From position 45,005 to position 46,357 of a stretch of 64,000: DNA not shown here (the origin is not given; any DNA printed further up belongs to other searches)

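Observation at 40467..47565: Translationally coupled four-gene operon of uncharacterised envelope proteins (PSCyt/DUF1549-LamG-DUF1553, Tat-DUF1501, Tat beta-propeller, DUF2231-cytochrome c-LRR)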

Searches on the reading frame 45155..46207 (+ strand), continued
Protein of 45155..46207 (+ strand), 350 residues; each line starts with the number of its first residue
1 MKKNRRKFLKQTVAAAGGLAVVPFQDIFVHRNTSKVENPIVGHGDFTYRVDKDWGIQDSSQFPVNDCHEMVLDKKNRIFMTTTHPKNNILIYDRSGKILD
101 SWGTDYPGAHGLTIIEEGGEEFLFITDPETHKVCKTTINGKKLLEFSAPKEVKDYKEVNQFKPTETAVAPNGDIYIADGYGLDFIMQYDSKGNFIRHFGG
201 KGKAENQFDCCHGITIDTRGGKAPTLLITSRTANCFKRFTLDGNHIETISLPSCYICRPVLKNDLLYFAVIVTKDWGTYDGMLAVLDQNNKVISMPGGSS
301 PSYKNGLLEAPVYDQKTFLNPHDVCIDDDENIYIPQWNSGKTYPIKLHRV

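Call 54: search_solved_structures(query=window:45155-46207:+, max_evalue=0.00001, show_alignments=3)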
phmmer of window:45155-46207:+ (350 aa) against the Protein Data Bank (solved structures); distinct sequences matched with E-value up to 0.00001: 10.
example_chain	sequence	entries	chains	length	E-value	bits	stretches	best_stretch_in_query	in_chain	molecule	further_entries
6d69_A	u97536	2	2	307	1.3e-15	60.5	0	163-219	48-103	NHL Repeat Region of D. melanogaster Thin | Thin, isoform D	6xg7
7qrw_A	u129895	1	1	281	5.7e-08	35.4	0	123-199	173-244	Isoform 4 of Tripartite motif-containing protein 3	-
3fvz_A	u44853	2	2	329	4.5e-07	32.5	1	87-215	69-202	Peptidyl-glycine alpha-amidating monooxygenase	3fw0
7b2r_A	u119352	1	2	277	1.1e-06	31.2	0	165-221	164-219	Tripartite motif-containing protein 2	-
8j72_A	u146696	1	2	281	1.3e-06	31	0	123-221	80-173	E3 ubiquitin-protein ligase TRIM71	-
7b96_A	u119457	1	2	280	1.6e-06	30.7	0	163-221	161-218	Isoform 2 of Tripartite motif-containing protein 2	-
7qrv_A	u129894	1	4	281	1.6e-06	30.7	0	165-221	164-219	Tripartite motif-containing protein 2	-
7qrx_A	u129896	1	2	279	2.6e-06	30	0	121-221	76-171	E3 ubiquitin-protein ligase TRIM71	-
9jur_A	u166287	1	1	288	2.8e-06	29.9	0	121-221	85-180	E3 ubiquitin-protein ligase TRIM71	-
5wm0_A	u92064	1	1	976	7.1e-06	28.5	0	88-215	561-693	Peptidyl-glycine alpha-amidating monooxygenase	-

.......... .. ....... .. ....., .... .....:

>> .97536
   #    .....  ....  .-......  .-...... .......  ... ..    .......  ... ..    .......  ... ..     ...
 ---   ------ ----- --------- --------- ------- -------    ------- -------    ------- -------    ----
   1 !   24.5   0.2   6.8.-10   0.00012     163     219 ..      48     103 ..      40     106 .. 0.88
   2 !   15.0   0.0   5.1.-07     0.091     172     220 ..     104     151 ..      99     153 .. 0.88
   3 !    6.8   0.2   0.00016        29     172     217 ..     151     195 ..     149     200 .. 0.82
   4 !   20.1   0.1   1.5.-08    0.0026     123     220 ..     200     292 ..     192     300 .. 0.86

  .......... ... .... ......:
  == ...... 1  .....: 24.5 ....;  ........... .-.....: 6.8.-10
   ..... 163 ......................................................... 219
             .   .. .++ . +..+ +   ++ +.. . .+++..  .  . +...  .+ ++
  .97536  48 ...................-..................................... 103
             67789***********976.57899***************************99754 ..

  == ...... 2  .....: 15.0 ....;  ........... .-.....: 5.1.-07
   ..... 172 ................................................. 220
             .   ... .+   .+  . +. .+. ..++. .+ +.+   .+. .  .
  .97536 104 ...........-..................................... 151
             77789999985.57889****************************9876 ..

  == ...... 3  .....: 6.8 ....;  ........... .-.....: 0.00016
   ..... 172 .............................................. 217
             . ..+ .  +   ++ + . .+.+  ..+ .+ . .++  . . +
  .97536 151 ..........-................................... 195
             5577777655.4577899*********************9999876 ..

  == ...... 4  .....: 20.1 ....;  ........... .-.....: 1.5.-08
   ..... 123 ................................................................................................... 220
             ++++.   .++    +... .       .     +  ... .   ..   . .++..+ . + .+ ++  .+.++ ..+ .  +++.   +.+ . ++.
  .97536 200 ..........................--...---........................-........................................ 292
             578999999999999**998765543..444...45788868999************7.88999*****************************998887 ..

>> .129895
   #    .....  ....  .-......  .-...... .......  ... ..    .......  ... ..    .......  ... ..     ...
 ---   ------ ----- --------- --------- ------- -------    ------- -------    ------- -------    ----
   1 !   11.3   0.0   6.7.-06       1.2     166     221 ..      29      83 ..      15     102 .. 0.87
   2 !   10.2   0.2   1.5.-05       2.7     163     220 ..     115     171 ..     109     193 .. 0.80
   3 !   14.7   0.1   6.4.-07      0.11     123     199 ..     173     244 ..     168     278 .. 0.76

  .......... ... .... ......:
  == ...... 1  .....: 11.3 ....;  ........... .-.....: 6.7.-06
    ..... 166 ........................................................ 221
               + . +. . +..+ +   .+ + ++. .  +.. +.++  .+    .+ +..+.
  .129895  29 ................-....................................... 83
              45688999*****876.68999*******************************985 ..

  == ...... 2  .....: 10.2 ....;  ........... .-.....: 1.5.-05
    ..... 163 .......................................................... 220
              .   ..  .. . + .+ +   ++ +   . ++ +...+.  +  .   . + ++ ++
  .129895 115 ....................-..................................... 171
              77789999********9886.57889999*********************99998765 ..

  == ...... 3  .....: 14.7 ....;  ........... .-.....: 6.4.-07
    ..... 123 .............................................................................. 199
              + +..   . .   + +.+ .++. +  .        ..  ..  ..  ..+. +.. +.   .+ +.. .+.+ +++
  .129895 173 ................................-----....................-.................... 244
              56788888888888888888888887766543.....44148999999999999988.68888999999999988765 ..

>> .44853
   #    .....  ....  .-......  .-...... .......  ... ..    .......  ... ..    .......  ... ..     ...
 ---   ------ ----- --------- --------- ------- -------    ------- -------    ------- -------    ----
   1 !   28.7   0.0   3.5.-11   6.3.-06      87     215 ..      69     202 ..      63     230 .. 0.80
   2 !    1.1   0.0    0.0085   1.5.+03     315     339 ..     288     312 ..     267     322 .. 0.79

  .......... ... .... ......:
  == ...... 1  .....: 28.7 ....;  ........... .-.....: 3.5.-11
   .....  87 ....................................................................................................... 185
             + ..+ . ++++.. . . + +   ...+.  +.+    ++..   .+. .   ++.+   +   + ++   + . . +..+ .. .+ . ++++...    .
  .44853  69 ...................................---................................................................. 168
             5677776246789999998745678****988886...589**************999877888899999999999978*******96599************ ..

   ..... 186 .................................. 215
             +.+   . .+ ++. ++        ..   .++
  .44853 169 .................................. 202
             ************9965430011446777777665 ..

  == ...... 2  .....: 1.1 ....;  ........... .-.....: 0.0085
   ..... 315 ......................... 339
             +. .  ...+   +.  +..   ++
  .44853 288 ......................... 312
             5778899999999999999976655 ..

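Call 69: find_related_loci(query=A4, collection=metagenome_contigs, flank=8000)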
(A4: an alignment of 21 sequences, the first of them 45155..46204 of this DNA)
Query A4 (350 aa) in metagenome_contigs; peptide patterns used: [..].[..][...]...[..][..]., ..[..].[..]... (x = any residue, [..] = any of these).
600 stretches matched a pattern (row limit reached: there are more); 472 encode a relative of the query (tblastn E <= 1e-3); the best 80 are kept; 80 distinct loci.
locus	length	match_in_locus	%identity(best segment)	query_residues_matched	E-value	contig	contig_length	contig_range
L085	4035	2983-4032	80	1-350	0e+0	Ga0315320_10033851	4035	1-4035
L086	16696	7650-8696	76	1-350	0e+0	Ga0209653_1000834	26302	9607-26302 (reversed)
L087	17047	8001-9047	76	1-350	0e+0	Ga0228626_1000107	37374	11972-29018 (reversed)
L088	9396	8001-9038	71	4-350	5e-176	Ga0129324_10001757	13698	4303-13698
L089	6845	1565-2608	72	1-350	3e-175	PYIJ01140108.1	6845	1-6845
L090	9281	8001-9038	69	4-350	3e-172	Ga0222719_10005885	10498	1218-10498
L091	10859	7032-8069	70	4-350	5e-172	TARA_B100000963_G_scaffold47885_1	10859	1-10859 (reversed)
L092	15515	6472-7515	66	1-350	4e-166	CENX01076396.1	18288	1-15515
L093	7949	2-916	76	45-350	1e-164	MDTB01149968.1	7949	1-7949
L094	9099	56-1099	67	1-350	1e-162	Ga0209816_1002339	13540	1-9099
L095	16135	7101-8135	67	4-350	3e-162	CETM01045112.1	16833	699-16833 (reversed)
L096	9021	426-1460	64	2-350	3e-161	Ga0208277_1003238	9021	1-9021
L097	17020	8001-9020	61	4-350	5e-154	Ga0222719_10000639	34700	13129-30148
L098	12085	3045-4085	63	2-350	5e-152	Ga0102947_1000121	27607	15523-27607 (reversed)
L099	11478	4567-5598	61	1-350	2e-150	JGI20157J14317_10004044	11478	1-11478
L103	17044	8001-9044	62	2-350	5e-152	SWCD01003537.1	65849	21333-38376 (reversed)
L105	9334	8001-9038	57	4-350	3e-142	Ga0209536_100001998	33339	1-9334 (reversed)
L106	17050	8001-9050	55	1-350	6e-126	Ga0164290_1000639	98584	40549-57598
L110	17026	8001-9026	52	5-350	7e-121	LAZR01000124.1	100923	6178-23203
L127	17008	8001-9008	50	5-350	6e-116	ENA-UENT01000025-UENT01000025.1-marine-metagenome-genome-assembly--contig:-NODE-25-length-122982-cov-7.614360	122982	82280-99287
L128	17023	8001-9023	50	5-350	8e-116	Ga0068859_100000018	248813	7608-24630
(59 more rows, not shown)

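Call 75: search_protein_families(library=pfam, proteins=[L097:5281-6327:+, L097:6329-7360:+, L097:7347-7970:+, L097:9026-9559:+, L097:9556-12210:-, L103:4961-6499:+, L103:6604-7857:+, L103:9213-10940:+, L103:11019-12200:+, L097:4358-5284:+], max_evalue=0.001)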
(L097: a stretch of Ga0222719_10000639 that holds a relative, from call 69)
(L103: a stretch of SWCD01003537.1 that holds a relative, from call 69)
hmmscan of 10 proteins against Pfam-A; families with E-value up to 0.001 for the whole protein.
L097:5281-6327:+ (348 aa): 2 families
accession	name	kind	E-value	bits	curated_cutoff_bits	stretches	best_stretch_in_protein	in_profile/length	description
PF13378.12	MR_MLE_C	-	8.2e-23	81.7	29.4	1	135-298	5-166/219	Enolase C-terminal domain-like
PF21508.2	MenC_N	-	7e-06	26.5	27.3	1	3-96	3-92/94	MenC, N-terminal domain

L097:6329-7360:+ (343 aa): 1 family
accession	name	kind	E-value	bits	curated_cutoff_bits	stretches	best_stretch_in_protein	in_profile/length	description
PF00501.34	AMP-binding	-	1e-15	57.9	29.9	1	48-187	169-330/384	AMP-binding enzyme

L097:7347-7970:+ (207 aa): 1 family
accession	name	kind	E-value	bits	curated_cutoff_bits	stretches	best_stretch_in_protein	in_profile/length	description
PF03006.26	HlyIII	-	1.9e-36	126.3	26.2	1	5-199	3-224/224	Haemolysin-III related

L097:9026-9559:+ (177 aa): 1 family
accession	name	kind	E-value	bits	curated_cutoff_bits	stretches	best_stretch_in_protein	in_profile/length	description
PF04832.17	SOUL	-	1.4e-37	129.8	27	1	18-173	1-172/173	SOUL heme-binding protein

L097:9556-12210:- (884 aa): 1 family
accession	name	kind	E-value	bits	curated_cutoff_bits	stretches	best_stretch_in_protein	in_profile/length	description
PF12705.13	PDDEXK_1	-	1.5e-24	87.8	22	1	620-879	2-231/247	PD-(D/E)XK nuclease superfamily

L103:4961-6499:+ (512 aa): 2 families
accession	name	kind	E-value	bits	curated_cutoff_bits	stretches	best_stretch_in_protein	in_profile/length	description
PF17899.6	Peptidase_M61_N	-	2.4e-41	142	23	1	34-205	2-168/168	Peptidase M61 N-terminal domain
PF05299.18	Peptidase_M61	-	8.8e-14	52.4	22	1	295-402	4-118/118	M61 glycyl aminopeptidase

L103:6604-7857:+ (417 aa): 1 family
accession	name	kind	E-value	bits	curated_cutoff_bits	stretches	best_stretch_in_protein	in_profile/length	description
PF01566.24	Nramp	-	6.2e-10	39.1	29.8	1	31-379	5-350/357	Natural resistance-associated macrophage protein-like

L103:9213-10940:+ (575 aa): 2 families
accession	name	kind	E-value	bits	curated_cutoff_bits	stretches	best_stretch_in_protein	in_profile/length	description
PF13100.11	OstA_2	-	2.3e-43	148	21.2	1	29-185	5-158/158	OstA-like protein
PF03968.19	LptD_N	-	2.2e-07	31.5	20.4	0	308-376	35-112/113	LptA/(LptD N-terminal domain) LPS transport protein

L103:11019-12200:+ (393 aa): 2 families
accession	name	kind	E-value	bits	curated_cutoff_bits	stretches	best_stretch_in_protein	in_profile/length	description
PF00202.27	Aminotran_3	-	7.9e-97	324.9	30.5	1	12-388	5-403/403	Aminotransferase class-III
PF00155.27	Aminotran_1_2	-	3.6e-07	30.2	19.7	1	56-381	22-358/361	Aminotransferase class I and II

L097:4358-5284:+ (308 aa): 1 family
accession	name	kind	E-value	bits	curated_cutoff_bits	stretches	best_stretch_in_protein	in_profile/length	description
PF01040.23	UbiA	-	3.2e-28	99.1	34.2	1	39-284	15-244/250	UbiA prenyltransferase family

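Call 77: search_protein_representatives(protein=window:45155-46207:+)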
Query: 350 residues. Proteins with E-value up to 0.001 (for the whole library): 12191; up to 1e-10: 2849; up to 1e-30: 193. The best 150 are listed.
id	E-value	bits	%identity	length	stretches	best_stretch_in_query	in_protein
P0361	6.7e-121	420.2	49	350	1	3-350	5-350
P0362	1.4e-99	350.0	67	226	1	69-284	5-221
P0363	3.5e-97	342.2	45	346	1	5-349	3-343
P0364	7.9e-91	321.2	46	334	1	13-350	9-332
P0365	6.0e-90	318.3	50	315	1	39-350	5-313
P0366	1.3e-89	317.2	48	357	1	5-350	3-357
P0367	8.8e-89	314.5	45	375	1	13-350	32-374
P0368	8.9e-88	311.2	43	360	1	4-349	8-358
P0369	1.2e-85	304.2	44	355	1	33-349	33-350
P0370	7.2e-80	285.2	43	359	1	40-349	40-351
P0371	1.2e-79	284.5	45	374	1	37-349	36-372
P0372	1.8e-78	280.6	51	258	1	39-292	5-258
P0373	4.3e-77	276.1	42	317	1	41-349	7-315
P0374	9.0e-77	275.0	44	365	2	4-304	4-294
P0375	2.9e-75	270.0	41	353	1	4-347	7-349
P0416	2.1e-47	178.4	36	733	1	36-347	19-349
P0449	5.9e-40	153.9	31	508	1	39-339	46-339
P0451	8.7e-40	153.3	33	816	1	32-339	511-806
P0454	2.4e-39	151.9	32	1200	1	31-339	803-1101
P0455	5.1e-39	150.8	35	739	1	70-338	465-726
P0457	9.2e-39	149.9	29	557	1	37-348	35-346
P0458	9.5e-39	149.9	32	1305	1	38-339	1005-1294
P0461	8.2e-38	146.8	30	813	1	38-339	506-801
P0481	1.7e-35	139.2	33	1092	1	39-339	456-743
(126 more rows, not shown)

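Call 78: search_protein_families(library=pfam, proteins=[P0451, P0461, P0454, P0458, P0481, P0416, P0449, P0457, P0455], max_evalue=0.0001)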
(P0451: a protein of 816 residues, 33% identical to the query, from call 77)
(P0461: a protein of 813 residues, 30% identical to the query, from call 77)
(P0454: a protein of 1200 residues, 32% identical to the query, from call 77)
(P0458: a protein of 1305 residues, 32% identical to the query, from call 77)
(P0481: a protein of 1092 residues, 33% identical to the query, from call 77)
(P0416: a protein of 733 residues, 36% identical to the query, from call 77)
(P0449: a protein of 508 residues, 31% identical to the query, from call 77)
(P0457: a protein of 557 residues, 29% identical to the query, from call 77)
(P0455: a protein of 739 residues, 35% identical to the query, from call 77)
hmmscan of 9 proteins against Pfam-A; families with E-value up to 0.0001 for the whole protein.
P0451 (816 aa): 3 families
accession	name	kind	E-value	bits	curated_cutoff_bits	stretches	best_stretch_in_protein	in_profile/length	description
PF07635.16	PSCyt1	-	1.4e-10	42.1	22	1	204-263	1-59/59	Planctomycete cytochrome C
PF01436.27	NHL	-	9.2e-08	32.2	20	0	699-712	15-28/28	NHL repeat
PF09990.14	DUF2231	-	4.3e-05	24.1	26.4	1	39-158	4-130/139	Predicted membrane protein (DUF2231)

P0461 (813 aa): 2 families
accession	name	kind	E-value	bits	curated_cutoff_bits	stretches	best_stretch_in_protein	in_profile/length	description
PF07635.16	PSCyt1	-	1.4e-13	51.7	22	1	173-232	1-59/59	Planctomycete cytochrome C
PF01436.27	NHL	-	8.2e-11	41.8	20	0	631-657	3-28/28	NHL repeat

P0454 (1200 aa): 3 families
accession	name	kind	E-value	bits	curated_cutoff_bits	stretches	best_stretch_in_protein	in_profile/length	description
PF07635.16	PSCyt1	-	1.7e-13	51.4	22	1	215-275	1-59/59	Planctomycete cytochrome C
PF00754.31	F5_F8_type_C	-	9.4e-12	45.6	28.2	0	665-734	2-69/127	F5/8 type C domain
PF01436.27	NHL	-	3.4e-10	39.9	20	0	932-954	4-25/28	NHL repeat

P0458 (1305 aa): 6 families
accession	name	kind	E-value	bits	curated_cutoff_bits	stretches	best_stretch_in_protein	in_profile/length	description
PF00754.31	F5_F8_type_C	-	1.4e-15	58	28.2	1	864-977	3-114/127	F5/8 type C domain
PF22633.2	F5_F8_type_C_2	-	7.7e-13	49.3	27.8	0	892-972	12-90/91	NedA-like, galactose-binding domain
PF07635.16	PSCyt1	-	1.6e-12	48.2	22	1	217-276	1-59/59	Planctomycete cytochrome C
PF01436.27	NHL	-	1.2e-06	28.7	20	0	1125-1144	5-23/28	NHL repeat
PF09990.14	DUF2231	-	6.2e-06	26.8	26.4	1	52-171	4-130/139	Predicted membrane protein (DUF2231)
PF12799.13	LRR_4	-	3.1e-05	24.5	27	0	409-447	2-39/44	Leucine Rich repeats (2 copies)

P0481 (1092 aa): 4 families
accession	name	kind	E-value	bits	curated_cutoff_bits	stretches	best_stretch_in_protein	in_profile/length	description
PF22633.2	F5_F8_type_C_2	-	1.4e-29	102.9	27.8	3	837-901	13-73/91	NedA-like, galactose-binding domain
PF00754.31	F5_F8_type_C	-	2.7e-17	63.5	28.2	1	835-903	25-90/127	F5/8 type C domain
PF01436.27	NHL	-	2e-08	34.3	20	0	636-649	15-28/28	NHL repeat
PF17170.10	DUF5128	-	1.1e-06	28.5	22.9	1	581-656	53-125/321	6-bladed beta-propeller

P0416 (733 aa): 1 family
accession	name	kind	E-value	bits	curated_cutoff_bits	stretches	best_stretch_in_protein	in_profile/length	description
PF13472.12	Lipase_GDSL_2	-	2.4e-13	51.4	32.9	1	391-560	1-178/178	GDSL-like Lipase/Acylhydrolase family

P0449 (508 aa): 5 families
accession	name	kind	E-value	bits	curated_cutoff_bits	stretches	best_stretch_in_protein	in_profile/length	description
PF01436.27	NHL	-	5e-12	45.7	20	0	169-195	3-28/28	NHL repeat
PF22633.2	F5_F8_type_C_2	-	8.7e-12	45.9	27.8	1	411-487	12-89/91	NedA-like, galactose-binding domain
PF00754.31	F5_F8_type_C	-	2.1e-11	44.5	28.2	1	383-491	3-112/127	F5/8 type C domain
PF06739.17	SBBP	-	5.6e-07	29.9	20.5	0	76-88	17-29/38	Beta-propeller repeat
PF17170.10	DUF5128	-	3e-06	27.1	22.9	1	178-257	53-130/321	6-bladed beta-propeller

P0457 (557 aa): 1 family
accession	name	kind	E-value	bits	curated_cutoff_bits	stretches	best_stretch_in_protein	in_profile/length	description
PF01436.27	NHL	-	5.3e-05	23.5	20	0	316-333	1-18/28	NHL repeat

P0455 (739 aa): 2 families
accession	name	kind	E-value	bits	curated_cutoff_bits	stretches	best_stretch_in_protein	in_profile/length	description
PF07635.16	PSCyt1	-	4.3e-08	34.1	22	1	156-209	1-58/59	Planctomycete cytochrome C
PF01436.27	NHL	-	2.4e-06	27.7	20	0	558-579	4-25/28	NHL repeat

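Call 79: list_cluster_members(proteins=[P0451, P0458, P0454, P0461, P0455, P0481])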
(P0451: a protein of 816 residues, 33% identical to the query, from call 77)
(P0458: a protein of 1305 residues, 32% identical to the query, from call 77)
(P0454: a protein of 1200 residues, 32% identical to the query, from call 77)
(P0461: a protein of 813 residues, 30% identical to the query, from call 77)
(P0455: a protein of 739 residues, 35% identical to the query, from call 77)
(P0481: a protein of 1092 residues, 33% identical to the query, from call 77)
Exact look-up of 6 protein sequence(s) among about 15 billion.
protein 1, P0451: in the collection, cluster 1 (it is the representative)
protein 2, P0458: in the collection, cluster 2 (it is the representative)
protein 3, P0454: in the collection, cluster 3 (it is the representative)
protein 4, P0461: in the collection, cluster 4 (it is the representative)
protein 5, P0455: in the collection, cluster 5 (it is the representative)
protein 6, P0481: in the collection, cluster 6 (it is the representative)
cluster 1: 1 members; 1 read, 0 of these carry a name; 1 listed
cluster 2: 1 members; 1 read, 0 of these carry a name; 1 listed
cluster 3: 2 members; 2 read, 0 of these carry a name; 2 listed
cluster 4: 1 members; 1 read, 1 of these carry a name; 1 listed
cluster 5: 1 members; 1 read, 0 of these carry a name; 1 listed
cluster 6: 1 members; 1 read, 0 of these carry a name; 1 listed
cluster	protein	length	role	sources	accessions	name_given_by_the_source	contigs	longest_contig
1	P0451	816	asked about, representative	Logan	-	-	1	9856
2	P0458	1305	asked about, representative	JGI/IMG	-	-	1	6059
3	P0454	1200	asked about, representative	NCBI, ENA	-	-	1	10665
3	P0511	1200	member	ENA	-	-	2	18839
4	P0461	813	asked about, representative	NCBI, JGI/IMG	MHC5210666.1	MAG: c-type cytochrome domain-containing protein [Planctomycetota bacterium] | uncharacterized membrane protein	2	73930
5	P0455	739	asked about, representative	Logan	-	-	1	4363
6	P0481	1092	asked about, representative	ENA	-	-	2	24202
